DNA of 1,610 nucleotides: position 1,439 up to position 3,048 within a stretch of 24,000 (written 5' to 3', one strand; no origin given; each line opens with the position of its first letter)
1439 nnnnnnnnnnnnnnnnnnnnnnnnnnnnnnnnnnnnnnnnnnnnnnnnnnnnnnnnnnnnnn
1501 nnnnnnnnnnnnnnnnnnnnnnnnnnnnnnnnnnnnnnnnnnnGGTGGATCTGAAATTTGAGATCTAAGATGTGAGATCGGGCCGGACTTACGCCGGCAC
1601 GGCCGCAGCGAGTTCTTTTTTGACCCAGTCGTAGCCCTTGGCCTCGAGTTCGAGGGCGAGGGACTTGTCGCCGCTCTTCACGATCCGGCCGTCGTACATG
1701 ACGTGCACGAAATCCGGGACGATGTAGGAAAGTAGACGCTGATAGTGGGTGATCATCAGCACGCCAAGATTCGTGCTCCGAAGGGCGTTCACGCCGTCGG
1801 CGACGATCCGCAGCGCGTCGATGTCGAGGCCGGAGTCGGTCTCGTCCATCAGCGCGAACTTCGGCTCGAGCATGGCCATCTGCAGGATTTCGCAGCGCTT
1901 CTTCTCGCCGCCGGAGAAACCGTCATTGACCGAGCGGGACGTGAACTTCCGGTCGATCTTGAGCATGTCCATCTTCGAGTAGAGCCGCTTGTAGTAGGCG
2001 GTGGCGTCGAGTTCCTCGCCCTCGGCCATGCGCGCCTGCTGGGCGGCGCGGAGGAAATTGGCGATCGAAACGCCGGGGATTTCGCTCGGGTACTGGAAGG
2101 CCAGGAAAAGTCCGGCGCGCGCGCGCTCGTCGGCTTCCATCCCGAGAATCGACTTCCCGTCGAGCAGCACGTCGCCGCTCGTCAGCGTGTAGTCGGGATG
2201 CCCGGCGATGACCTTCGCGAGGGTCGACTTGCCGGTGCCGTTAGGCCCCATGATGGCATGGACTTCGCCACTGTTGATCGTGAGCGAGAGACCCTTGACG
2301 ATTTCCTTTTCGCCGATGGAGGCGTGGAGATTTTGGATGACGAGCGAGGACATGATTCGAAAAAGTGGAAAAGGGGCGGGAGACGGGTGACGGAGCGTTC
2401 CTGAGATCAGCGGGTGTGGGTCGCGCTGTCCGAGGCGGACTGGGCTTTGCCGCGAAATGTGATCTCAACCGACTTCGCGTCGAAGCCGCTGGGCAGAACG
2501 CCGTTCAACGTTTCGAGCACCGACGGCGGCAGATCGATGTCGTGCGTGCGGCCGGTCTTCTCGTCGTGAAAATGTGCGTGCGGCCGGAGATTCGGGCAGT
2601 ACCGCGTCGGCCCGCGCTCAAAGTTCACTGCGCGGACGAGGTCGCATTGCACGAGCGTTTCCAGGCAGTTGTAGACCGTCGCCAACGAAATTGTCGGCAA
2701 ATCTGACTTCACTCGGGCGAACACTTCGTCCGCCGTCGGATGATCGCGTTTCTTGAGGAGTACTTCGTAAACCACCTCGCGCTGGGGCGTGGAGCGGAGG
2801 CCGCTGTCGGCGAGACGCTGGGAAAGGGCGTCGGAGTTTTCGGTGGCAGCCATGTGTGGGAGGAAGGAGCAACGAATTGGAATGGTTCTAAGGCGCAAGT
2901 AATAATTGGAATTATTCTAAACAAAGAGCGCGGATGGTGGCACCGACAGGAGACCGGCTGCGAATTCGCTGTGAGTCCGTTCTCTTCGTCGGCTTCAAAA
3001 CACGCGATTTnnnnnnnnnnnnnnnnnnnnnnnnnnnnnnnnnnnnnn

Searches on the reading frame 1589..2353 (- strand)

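Call 48: search_protein_families(library=pfam, proteins=[window:1589-2353:-], max_evalue=0.0001)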
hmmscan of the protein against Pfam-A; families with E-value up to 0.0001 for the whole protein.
window:1589-2353:- (254 aa): 2 families
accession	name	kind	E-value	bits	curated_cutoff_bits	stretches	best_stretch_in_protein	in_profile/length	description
PF00005.33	ABC_tran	-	1.4e-24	87.7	25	1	20-172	2-135/137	ABC transporter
PF02463.25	SMC_N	-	8.9e-07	29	40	0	145-209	136-203/220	RecF/RecN/SMC N terminal domain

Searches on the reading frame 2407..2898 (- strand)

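Call 48: search_protein_families(library=pfam, proteins=[window:2407-2898:-], max_evalue=0.0001)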
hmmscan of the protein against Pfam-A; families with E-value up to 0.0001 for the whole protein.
window:2407-2898:- (163 aa): 1 family
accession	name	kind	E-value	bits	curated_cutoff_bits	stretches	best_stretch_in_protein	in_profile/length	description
PF01475.25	FUR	-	4.8e-23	82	23.1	1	32-146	2-118/121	Ferric uptake regulator family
